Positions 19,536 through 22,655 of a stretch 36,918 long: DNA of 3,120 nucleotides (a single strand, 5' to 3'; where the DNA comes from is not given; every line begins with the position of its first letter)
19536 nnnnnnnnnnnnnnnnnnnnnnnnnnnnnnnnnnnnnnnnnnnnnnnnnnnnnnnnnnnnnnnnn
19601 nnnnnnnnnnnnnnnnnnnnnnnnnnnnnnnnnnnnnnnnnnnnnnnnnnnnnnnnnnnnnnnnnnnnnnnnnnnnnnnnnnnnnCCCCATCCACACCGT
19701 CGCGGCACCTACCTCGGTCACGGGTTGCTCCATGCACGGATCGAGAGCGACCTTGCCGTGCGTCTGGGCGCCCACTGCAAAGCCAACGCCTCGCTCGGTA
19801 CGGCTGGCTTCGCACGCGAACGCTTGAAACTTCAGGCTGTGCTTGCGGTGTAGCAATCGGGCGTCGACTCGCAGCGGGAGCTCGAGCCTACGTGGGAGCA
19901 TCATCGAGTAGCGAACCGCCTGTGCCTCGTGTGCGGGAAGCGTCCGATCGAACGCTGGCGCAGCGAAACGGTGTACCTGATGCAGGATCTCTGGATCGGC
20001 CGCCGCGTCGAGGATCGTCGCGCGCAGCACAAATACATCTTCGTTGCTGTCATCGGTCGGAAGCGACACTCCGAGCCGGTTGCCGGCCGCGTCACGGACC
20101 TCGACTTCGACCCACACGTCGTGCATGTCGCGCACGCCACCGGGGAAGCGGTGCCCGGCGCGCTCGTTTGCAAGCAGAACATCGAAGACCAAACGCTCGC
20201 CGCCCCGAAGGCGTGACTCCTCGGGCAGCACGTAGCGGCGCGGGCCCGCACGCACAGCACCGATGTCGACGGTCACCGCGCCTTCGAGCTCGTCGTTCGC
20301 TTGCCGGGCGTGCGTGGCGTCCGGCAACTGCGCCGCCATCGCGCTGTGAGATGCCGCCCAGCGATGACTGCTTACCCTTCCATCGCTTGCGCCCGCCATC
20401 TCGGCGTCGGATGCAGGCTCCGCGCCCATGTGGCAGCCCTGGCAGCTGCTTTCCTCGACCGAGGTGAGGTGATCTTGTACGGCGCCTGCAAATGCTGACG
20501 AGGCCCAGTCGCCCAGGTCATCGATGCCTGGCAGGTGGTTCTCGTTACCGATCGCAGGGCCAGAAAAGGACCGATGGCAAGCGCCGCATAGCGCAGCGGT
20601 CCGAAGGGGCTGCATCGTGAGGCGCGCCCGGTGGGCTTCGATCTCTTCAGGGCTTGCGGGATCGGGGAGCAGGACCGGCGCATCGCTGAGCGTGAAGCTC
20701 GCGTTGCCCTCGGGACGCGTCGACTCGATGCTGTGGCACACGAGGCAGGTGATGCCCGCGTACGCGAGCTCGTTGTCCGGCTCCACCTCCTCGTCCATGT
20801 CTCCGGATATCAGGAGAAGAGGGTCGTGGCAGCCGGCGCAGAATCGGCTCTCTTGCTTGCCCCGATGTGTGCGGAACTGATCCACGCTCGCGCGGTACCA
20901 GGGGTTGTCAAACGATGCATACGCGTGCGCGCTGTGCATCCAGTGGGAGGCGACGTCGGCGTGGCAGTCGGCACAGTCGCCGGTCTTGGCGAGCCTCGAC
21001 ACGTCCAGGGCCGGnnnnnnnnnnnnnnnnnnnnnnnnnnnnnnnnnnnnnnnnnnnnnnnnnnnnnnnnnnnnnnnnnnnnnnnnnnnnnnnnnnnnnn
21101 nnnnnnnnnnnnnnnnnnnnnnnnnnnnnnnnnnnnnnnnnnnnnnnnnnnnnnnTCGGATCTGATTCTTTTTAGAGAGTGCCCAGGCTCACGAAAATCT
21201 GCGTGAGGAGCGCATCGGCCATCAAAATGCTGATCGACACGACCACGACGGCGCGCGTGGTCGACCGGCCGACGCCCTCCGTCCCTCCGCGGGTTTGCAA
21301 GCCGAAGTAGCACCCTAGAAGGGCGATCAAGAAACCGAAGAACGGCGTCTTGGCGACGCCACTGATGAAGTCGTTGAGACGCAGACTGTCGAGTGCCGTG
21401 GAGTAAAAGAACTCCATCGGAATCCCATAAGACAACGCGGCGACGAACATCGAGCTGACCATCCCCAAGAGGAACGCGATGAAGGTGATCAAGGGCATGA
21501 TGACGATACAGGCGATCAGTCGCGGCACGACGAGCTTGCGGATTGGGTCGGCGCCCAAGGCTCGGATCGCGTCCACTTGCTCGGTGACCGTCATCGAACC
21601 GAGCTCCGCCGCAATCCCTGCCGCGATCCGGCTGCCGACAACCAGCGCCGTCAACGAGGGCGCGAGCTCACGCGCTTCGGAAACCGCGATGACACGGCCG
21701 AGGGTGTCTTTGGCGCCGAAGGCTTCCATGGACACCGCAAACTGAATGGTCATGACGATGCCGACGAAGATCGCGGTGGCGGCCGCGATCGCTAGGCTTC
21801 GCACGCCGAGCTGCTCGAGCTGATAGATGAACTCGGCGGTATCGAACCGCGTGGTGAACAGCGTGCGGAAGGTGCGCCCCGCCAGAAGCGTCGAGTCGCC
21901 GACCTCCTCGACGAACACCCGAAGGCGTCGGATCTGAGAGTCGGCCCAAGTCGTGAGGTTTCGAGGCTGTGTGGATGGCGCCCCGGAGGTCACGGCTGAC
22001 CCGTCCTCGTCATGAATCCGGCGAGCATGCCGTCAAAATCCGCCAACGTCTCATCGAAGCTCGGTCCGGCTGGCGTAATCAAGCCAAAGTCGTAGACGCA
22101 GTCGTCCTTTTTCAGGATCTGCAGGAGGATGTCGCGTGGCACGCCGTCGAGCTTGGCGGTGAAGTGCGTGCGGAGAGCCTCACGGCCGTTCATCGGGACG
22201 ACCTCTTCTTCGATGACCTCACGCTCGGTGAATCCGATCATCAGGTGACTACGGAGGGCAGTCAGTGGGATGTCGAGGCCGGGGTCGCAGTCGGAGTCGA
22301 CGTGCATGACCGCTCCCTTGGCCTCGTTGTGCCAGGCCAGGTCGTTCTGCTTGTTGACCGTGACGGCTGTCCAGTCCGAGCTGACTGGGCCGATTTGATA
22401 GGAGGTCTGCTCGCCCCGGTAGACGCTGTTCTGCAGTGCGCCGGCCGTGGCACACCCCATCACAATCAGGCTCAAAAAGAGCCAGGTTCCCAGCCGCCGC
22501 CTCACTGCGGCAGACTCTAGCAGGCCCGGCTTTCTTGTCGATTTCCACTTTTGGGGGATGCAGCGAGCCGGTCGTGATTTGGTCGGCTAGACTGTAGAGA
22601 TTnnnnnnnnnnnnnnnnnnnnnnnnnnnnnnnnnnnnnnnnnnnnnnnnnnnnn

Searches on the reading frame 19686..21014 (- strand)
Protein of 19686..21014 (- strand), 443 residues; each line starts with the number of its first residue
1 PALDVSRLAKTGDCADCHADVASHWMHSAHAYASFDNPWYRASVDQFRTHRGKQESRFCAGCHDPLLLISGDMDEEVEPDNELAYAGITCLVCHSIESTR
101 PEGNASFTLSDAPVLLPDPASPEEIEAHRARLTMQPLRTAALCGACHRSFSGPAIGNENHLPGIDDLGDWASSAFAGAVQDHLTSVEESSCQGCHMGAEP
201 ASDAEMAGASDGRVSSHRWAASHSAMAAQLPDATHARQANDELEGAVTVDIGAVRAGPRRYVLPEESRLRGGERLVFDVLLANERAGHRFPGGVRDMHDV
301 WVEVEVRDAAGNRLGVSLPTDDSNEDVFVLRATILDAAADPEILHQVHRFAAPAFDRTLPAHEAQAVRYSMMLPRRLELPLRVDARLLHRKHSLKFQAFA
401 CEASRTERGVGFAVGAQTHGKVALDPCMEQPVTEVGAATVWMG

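Call 69: search_solved_structures(query=window:19686-21014:-, max_evalue=10, show_alignments=3)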
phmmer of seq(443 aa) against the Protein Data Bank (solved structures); distinct sequences matched with E-value up to 10: 6.
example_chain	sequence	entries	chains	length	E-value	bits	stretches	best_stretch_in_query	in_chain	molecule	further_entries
5ze8_A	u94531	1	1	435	0.023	17.2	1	12-99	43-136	cytochrome c552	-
6i5b_A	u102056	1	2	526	0.086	15.3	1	85-164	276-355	Uncharacterized protein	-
9wt8_A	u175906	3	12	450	0.17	14.3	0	5-36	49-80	Cytochrome c,Multiheme cytochrome c selenoprotein (MccSep)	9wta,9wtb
9wt9_A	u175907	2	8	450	0.18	14.2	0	5-36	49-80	Cytochrome c,Multiheme cytochrome c selenoprotein mutant (MccSep U325A) | Cytochrome c,Multiheme cytochrome c selenoprotein (MccSep)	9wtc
8sgg_B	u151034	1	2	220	0.2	14.1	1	65-199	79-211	Cy137D09 Fab light chain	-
9d7o_G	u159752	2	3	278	0.61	12.5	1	114-223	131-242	CH103 Fab light chain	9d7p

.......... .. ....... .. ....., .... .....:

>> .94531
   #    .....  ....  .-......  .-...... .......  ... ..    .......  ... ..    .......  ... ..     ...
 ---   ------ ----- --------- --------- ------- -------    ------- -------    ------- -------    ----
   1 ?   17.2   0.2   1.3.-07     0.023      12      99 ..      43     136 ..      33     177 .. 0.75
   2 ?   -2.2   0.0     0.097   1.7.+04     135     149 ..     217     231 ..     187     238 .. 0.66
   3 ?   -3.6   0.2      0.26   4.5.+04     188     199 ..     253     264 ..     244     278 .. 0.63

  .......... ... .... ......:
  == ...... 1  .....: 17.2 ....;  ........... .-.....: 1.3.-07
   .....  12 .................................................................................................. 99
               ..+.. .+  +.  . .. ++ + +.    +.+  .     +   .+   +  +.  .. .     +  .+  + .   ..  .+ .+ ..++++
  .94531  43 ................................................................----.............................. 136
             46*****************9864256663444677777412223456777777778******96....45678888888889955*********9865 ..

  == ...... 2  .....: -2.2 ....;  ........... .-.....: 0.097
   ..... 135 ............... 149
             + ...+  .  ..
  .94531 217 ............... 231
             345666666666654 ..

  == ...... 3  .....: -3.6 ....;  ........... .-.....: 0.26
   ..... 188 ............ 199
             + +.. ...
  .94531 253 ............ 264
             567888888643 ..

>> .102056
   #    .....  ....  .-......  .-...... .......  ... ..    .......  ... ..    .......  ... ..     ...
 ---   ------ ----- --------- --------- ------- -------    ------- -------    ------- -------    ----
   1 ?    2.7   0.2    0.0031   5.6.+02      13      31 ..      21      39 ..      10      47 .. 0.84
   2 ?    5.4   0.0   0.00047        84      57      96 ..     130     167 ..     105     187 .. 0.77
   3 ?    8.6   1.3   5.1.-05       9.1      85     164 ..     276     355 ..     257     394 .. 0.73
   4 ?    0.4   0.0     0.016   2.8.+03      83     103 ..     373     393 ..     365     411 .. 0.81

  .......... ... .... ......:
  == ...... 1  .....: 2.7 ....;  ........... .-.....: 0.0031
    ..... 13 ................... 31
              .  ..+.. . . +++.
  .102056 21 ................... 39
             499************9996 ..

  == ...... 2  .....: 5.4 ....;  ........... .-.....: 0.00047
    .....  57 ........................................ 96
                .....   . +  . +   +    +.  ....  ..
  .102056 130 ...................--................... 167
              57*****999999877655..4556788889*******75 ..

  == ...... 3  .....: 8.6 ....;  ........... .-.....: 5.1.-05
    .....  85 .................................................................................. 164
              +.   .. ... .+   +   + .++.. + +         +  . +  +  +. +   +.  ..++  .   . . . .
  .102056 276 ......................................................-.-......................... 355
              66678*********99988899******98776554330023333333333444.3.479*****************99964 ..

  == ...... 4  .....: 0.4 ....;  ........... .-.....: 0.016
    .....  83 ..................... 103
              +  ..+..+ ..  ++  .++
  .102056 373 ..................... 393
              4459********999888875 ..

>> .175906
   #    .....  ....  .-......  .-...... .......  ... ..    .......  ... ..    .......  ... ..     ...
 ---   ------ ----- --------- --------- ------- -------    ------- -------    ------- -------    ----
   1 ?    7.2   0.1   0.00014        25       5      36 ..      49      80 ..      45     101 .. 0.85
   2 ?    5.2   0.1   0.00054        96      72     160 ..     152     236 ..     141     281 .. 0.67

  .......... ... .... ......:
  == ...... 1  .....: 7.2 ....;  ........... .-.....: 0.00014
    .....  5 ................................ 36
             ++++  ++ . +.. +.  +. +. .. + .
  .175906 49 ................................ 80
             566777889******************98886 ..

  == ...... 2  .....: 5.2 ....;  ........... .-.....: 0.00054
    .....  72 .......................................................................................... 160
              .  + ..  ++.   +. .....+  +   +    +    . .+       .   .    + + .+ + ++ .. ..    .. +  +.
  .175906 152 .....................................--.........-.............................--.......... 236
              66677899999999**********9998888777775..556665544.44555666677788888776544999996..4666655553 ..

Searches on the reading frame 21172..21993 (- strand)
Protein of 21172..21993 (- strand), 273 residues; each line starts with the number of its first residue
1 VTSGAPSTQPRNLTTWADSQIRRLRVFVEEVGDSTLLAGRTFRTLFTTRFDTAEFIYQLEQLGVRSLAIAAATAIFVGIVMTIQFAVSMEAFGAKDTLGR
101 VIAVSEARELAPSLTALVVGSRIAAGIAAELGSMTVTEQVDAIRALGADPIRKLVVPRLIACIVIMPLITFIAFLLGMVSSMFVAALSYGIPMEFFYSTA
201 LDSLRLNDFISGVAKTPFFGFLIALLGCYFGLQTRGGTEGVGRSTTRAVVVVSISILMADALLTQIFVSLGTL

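Call 7: search_protein_families(library=pfam, proteins=[window:21172-21993:-], max_evalue=0.01)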
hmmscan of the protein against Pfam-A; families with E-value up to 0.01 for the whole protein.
window:21172-21993:- (273 aa): 1 family
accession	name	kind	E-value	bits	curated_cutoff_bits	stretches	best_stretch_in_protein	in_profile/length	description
PF02405.21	MlaE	-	7.7e-69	232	22.5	1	55-266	1-212/212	Permease MlaE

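Call 29: search_protein_families(library=ncbifam, proteins=[window:21172-21993:-], max_evalue=0.01)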
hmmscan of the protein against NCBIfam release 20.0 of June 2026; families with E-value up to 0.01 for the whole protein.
window:21172-21993:- (273 aa): 2 families
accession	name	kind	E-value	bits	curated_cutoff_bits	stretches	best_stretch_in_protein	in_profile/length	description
TIGR00056.1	TIGR00056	subfamily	5e-69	232.8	212.2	1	21-268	7-257/260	MlaE family lipid ABC transporter permease subunit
NF033619.1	perm_MlaE_1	exception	3.4e-48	164.5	315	1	26-267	9-251/253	lipid asymmetry maintenance ABC transporter permease subunit MlaE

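Call 75: search_solved_structures(query=window:21172-21993:-, max_evalue=0.001, show_alignments=2)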
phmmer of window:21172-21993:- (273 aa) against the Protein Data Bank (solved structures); distinct sequences matched with E-value up to 0.001: 6.
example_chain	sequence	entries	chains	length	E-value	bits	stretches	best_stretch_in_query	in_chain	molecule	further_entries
7ch8_G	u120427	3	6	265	8.1e-34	120.6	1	28-267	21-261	Probable permease of ABC transporter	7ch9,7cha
6z5u_A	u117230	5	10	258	5.3e-29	104.8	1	52-267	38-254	ABC transporter permease | Intermembrane phospholipid transport system permease protein MlaE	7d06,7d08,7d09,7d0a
6ic4_G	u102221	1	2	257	5.4e-29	104.8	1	52-267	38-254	ABC transporter permease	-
6xbd_G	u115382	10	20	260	2e-27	99.7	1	55-266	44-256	Phospholipid ABC transporter permease protein MlaE | Uncharacterized protein | Lipid asymmetry maintenance ABC transporter permease subunit MlaE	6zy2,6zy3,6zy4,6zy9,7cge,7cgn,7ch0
8fed_I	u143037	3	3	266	2.3e-27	99.4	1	31-272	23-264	Conserved hypothetical integral membrane protein Yrbe1a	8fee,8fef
8fed_J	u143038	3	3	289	7.1e-16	61.8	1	67-260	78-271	ABC-transporter integral membrane protein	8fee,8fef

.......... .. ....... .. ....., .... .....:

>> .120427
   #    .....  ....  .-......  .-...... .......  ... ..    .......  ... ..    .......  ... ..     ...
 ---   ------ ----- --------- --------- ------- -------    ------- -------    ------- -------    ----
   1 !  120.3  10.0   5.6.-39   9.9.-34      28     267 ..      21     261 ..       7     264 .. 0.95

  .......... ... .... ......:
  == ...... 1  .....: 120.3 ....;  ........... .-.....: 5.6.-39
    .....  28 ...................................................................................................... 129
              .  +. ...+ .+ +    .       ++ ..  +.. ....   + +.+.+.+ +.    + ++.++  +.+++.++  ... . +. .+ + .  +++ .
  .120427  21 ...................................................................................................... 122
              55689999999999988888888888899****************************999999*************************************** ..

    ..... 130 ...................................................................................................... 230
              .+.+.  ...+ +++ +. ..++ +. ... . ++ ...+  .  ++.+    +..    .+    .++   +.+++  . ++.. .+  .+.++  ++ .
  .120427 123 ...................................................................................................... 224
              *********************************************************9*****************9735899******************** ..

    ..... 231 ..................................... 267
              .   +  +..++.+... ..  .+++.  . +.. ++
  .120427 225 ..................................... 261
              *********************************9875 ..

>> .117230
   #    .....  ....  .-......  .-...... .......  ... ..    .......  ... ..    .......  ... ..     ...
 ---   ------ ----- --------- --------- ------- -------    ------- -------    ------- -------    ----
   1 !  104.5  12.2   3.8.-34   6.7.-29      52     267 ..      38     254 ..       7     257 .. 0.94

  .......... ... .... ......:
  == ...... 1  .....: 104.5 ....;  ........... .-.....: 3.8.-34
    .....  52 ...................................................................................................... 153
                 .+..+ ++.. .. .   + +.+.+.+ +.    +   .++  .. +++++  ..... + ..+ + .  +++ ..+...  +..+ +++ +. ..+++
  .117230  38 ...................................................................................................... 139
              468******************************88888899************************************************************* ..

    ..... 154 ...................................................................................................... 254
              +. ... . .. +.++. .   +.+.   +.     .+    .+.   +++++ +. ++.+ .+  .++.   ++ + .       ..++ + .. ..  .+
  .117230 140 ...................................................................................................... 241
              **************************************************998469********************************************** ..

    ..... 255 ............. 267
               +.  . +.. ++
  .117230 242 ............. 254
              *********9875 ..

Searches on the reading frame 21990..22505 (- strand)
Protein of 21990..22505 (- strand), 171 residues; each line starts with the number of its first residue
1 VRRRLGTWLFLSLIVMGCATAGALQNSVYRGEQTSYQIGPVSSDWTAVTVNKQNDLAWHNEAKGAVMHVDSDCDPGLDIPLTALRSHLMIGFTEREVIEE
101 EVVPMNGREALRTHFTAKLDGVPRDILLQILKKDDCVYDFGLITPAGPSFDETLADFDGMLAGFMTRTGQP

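Call 7: search_protein_families(library=pfam, proteins=[window:21990-22505:-], max_evalue=0.01)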
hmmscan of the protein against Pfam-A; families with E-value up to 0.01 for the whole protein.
window:21990-22505:- (171 aa): 0 families

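Call 15: find_homologous_proteins(query=window:21990-22505:-)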
Query window:21990-22505:- (171 aa): 246 proteins with E <= 0.001 among 308 candidates; the best 120 are listed.
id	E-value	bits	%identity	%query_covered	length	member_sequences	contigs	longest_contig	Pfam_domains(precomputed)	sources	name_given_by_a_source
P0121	2.7e-99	348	88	100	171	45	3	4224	-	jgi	-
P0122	2.9e-98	344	88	100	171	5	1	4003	-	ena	-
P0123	6.6e-97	340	87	100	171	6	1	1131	-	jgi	jgi:hypothetical protein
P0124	1.7e-96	339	87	100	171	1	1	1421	-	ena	-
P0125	3.8e-96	337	88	100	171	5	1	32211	-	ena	-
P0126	1.0e-94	333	86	100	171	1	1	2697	-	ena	-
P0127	1.9e-94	332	87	100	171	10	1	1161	-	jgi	-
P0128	2.3e-94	332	85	100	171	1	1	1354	-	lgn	-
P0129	2.9e-94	331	85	100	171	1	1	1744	-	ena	-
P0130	4.4e-93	327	85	100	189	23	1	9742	-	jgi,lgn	jgi:hypothetical protein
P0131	8.2e-93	327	84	100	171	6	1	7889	-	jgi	-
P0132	1.3e-92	326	85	100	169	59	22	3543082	-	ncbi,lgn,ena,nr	ncbi:MAG: hypothetical protein EP303_08420 [Deltaproteobacteria bacterium]|nr:MAG: hypothetical prot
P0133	2.2e-92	325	83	100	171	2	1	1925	-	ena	-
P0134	3.0e-92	325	82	100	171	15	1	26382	-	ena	-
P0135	3.2e-92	325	83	99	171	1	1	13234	-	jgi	jgi:hypothetical protein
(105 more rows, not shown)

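Call 23: predict_structure(alignment_id=A1)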
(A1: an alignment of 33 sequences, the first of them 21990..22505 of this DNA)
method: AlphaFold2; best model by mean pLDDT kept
length: 171 residues; sequences in the alignment: 33
mean_pLDDT: 85.1   pTM: 0.80
mean pLDDT of the five models: 85.1, 85.0, 84.6, 83.6, 82.6
residues with pLDDT >= 90: 116; 70-90: 22; 50-70: 11; < 50: 22
segments of 3 or more residues with pLDDT < 50: 1-20
pLDDT, mean of each block of 10 residues (from residue 1): 37 41 78 88 86 80 95 90 95 97 97 98 98 94 97 97 82 45
secondary structure, 60 per line:
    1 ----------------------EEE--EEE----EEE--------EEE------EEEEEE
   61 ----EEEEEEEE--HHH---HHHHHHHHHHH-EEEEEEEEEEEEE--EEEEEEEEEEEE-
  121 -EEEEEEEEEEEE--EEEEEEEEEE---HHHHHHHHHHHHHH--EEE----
elements in order: E23-25 E28-30 E35-37 E46-48 E55-60 E65-72 H81-91 E93-105 E108-119 E122-133 E136-145 H149-162 E165-167

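Call 26: fold_search(model_id=the predicted structure, library=pdb)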
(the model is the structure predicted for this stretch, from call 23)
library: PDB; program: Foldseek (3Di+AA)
matches with E <= 10: 1473; with E <= 0.001: 41
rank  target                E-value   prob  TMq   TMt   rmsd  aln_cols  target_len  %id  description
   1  2xb3                  7.3e-07  1.00  0.64  0.69   3.4       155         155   12  The Structure of Cyanobacterial PsbP (released 2010-08-25)
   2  4rth_A                1.2e-06  1.00  0.58  0.59   4.4       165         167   11  The crystal structure of PsbP from Zea mays (released 2015-03-11)
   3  1v2b_A                1.3e-06  1.00  0.57  0.65   4.4       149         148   13  Crystal Structure of PsbP Protein in the Oxygen-Evolving Complex of Photosystem II from Higher Plants (released 2004-05-18)
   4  1v2b_B                3.4e-06  1.00  0.58  0.64   4.3       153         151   12  Crystal Structure of PsbP Protein in the Oxygen-Evolving Complex of Photosystem II from Higher Plants (released 2004-05-18)
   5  4rth_B                3.4e-06  1.00  0.57  0.58   4.8       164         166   12  The crystal structure of PsbP from Zea mays (released 2015-03-11)
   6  6xrf_A                3.8e-06  1.00  0.54  0.64   8.6       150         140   12  EagT6 Tse6 NT complex (released 2020-12-30)
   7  6xrf_H                4.1e-06  1.00  0.57  0.67   8.1       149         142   11  EagT6 Tse6 NT complex (released 2020-12-30)
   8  2vu4                  4.3e-06  1.00  0.60  0.68   3.8       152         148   12  Structure of PsbP protein from Spinacia oleracea at 1.98 A resolution (released 2009-07-21)
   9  3lyd_A                6.0e-06  1.00  0.55  0.58   4.2       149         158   14  Crystal structure of Putative uncharacterized protein from Jonesia denitrificans (released 2010-03-09)
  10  5xnl_P                7.4e-06  1.00  0.56  0.52   6.3       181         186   13  Structure of stacked C2S2M2-type PSII-LHCII supercomplex from Pisum sativum (released 2017-09-20)
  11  3jcu_P                9.3e-06  1.00  0.55  0.55   6.1       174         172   11  Cryo-EM structure of spinach PSII-LHCII supercomplex at 3.2 Angstrom resolution (released 2016-05-25)
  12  9gnw_P                9.8e-06  1.00  0.58  0.54   5.9       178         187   12  Universal PSII assembly intermediate (released 2025-09-17)
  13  4rti                  1.0e-05  1.00  0.59  0.58   4.8       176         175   12  The crystal structure of PsbP from Spinacia oleracea (released 2015-03-11)
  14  8z9d_P                1.2e-05  1.00  0.54  0.50   6.2       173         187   13  cryo-EM structure of PSII-LHCII megacomplex from spinach (released 2024-11-13)
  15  6xrf_G                1.4e-05  1.00  0.53  0.63   8.6       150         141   12  EagT6 Tse6 NT complex (released 2020-12-30)
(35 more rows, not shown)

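Call 29: search_protein_families(library=ncbifam, proteins=[window:21990-22505:-], max_evalue=0.01)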
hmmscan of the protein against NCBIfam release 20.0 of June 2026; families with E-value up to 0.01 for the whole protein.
window:21990-22505:- (171 aa): 0 families

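Call 46: find_homologous_proteins(query=A4, max_evalue=0.01)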
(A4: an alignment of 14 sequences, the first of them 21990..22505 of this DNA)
Query A4 (14 sequences) (171 aa, profile of the alignment): 1171 proteins with E <= 0.01 among 8000 candidates; the best 120 are listed.
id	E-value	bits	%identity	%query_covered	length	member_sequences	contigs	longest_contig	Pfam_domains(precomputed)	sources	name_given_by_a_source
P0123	1.5e-91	322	87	100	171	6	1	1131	-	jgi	jgi:hypothetical protein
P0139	6.9e-91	320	80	100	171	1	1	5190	-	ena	-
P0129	1.0e-90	320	85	100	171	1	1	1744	-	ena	-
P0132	2.1e-90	319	85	100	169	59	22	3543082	-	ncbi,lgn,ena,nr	ncbi:MAG: hypothetical protein EP303_08420 [Deltaproteobacteria bacterium]|nr:MAG: hypothetical prot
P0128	2.1e-90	319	85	100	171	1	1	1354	-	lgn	-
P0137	2.7e-90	318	83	100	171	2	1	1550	-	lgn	-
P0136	3.1e-90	318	83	100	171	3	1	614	-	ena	-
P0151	6.0e-90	317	78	100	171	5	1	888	-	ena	-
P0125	8.0e-90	317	88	100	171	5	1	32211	-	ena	-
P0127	1.4e-89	316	87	100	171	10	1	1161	-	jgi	-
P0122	1.7e-89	316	88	100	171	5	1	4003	-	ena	-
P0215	2.6e-89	315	71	99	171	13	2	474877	-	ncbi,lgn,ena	ncbi:MAG: hypothetical protein WAU39_14580 [Polyangiales bacterium]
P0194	3.2e-89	315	76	97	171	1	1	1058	-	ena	-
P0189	5.3e-89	314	73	100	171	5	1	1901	-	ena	-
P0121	5.6e-89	314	88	100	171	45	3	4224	-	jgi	-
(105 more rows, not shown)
